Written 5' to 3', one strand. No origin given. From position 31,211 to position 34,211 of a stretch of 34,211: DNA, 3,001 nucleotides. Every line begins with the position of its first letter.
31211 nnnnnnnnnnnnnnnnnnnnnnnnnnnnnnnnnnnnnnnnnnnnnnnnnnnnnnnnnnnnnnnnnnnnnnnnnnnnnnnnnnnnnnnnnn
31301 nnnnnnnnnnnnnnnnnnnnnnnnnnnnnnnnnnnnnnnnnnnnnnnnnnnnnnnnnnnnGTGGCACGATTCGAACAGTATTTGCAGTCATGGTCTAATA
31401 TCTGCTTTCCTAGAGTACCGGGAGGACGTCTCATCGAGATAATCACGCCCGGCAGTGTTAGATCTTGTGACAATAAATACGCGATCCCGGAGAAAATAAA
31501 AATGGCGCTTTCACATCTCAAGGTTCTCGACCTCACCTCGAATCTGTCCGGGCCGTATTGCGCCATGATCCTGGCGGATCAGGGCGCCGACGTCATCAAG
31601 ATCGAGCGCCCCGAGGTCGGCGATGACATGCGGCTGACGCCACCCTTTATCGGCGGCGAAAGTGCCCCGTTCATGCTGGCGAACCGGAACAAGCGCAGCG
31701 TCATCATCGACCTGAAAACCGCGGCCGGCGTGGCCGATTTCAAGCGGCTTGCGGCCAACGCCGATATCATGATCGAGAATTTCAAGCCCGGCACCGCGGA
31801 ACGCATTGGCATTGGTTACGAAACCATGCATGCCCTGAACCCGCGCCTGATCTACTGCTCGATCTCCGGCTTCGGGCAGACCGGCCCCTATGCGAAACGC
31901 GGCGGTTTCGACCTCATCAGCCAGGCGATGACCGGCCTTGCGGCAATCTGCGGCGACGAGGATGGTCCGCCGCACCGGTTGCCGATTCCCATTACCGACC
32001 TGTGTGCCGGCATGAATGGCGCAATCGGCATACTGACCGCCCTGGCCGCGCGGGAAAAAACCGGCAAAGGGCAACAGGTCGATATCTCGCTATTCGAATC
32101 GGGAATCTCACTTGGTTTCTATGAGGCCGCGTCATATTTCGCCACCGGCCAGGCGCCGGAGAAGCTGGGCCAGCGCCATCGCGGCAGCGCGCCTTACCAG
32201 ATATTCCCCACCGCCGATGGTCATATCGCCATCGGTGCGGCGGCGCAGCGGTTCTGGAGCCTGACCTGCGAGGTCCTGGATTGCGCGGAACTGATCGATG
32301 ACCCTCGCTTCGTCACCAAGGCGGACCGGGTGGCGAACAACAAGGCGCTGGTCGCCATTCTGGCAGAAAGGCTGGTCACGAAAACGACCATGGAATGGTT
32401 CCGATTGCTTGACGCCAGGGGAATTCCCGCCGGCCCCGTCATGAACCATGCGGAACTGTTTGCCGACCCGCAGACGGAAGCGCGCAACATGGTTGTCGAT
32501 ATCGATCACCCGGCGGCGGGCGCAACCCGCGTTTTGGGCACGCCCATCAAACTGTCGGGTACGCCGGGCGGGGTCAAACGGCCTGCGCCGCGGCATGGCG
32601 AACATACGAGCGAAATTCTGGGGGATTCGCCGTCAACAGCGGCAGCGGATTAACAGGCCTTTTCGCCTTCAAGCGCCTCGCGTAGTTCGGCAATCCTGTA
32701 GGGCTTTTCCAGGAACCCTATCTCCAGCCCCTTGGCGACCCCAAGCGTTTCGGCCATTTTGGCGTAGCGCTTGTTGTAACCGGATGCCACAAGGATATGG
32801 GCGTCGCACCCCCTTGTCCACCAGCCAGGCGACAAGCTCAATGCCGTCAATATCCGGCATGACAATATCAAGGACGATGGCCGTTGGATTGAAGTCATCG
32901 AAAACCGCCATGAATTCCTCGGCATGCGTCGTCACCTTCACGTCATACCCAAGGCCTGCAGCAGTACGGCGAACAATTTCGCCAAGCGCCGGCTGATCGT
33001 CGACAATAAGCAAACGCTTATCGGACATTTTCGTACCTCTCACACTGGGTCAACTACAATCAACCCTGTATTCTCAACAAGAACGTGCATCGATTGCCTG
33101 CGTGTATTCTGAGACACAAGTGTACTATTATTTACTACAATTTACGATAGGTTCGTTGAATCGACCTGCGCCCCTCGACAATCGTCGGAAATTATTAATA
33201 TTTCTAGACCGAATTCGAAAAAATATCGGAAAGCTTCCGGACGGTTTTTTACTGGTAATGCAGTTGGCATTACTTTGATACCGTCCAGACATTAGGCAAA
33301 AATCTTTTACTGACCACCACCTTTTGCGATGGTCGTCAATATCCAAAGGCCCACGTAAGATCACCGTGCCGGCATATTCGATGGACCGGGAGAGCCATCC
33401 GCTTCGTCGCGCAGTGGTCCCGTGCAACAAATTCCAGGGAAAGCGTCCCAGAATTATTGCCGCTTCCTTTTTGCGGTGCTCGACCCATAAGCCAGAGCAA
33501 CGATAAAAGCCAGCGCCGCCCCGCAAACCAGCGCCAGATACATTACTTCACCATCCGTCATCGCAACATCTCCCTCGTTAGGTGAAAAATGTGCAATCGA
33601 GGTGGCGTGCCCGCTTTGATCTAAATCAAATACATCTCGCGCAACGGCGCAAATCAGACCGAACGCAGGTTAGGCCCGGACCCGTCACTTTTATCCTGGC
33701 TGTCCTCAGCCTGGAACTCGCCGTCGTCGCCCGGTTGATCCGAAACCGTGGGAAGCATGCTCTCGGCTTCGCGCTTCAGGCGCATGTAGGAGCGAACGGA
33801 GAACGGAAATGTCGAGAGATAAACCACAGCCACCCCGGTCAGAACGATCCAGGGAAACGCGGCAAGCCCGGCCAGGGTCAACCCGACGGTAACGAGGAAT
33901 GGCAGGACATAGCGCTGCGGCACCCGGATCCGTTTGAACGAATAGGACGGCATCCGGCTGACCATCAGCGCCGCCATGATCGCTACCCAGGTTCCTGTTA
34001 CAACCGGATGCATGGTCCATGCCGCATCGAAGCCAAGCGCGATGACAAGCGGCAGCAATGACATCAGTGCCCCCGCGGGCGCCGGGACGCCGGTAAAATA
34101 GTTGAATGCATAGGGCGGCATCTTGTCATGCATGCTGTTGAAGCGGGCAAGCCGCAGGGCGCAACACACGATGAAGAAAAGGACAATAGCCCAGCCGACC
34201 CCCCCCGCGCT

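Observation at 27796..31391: Minimal pepM(-nucleotidyltransferase) / ppd / alpha-beta-fold operon: phosphonate biosynthesis with no recognisable amination, reduction or acceptor-transfer genes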

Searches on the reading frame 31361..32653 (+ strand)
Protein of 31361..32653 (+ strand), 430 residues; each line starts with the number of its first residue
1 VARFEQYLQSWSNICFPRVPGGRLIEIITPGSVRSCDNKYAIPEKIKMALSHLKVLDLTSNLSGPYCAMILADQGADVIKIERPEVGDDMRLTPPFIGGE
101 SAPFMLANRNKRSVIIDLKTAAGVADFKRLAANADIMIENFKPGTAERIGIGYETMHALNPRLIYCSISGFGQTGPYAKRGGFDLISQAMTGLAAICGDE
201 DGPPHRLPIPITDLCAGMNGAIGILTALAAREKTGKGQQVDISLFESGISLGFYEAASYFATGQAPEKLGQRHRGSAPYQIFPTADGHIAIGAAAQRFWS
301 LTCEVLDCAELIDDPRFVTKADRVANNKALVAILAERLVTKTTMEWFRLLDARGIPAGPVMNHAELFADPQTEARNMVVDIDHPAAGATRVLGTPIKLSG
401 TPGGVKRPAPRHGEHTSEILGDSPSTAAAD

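Call 4: search_protein_families(library=pfam, proteins=[window:31361-32653:+])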
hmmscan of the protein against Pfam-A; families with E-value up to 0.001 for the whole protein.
window:31361-32653:+ (430 aa): 2 families
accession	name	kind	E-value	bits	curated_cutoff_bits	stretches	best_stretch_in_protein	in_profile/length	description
PF02515.22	CoA_transf_3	-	3.7e-135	451.2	23.3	1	50-416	1-366/366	CoA-transferase family III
PF18017.8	SAM_4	-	0.00018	22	23.6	1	339-382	4-46/84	SAM domain (Sterile alpha motif)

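Call 5: search_protein_families(library=ncbifam, proteins=[window:31361-32653:+], max_evalue=0.001)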
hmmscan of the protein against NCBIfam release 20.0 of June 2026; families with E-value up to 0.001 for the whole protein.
window:31361-32653:+ (430 aa): 7 families
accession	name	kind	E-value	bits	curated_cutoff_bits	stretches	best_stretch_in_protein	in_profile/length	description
NF052585.1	SucGlutTfsCaiB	equivalog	1.3e-98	330.2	750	1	47-422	5-387/394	succinate--glutarate CoA-transferase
NF041294.1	Scnl_mescCoAtase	equivalog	6.5e-90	302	700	1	49-420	3-380/381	succinyl-CoA:mesaconate CoA-transferase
NF008511.0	PRK11430.1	equivalog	4.6e-89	299.2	522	1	46-409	6-364/381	CoA:oxalate CoA-transferase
NF003809.0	PRK05398.1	subfamily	6.2e-75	252.3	442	2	48-249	3-205/416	formyl-CoA transferase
TIGR03253.1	oxalate_frc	equivalog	1.3e-73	248.1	504.2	2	49-247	3-202/416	formyl-CoA transferase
NF002914.1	PRK03525.1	equivalog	1.6e-38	132.6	413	1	50-422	10-380/400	L-carnitine CoA-transferase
TIGR04253.1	mesacon_CoA_iso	equivalog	1.4e-18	67.1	725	1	50-422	3-382/403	2-methylfumaryl-CoA isomerase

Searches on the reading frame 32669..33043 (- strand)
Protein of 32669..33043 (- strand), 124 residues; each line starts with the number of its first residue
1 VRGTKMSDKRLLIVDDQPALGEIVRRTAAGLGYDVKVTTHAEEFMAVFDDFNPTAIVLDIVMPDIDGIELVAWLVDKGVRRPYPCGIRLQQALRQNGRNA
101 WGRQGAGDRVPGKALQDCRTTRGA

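Call 4: search_protein_families(library=pfam, proteins=[window:32669-33043:-])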
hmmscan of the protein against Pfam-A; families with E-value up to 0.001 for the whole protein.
window:32669-33043:- (124 aa): 1 family
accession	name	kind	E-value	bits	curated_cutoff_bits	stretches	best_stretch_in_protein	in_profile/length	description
PF00072.30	Response_reg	-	6e-12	46.2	30.2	1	12-77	2-67/111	Response regulator receiver domain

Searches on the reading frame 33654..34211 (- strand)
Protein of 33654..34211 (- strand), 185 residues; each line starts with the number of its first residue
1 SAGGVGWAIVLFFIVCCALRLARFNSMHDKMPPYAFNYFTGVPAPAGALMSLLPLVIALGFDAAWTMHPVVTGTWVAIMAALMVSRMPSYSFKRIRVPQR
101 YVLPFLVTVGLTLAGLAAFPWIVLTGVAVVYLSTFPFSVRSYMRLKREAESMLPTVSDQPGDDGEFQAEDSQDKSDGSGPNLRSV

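Call 9: search_protein_families(library=pfam, proteins=[window:33654-34169:-])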
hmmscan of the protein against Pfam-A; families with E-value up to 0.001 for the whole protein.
window:33654-34169:- (171 aa): 1 family
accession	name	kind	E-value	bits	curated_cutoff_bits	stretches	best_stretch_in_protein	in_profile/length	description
PF08009.16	CDP-OH_P_tran_2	-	1.1e-07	32.1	21.5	1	86-118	1-33/37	CDP-alcohol phosphatidyltransferase 2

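Call 10: search_protein_families(library=ncbifam, proteins=[window:33654-34211:-], max_evalue=0.01)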
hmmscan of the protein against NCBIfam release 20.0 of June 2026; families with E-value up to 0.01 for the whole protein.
window:33654-34211:- (185 aa): 3 families
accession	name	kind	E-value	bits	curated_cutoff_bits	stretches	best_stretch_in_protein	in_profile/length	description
NF038087.1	arch_ser_synth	exception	4.5e-07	29.7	240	1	9-131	99-213/216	archaetidylserine synthase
TIGR00473.1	pssA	equivalog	1.6e-06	28.3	107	1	8-87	84-150/153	CDP-diacylglycerol--serine O-phosphatidyltransferase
TIGR04217.1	archae_ser_T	exception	9.5e-06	25.5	200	1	9-111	98-190/221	archaetidylserine synthase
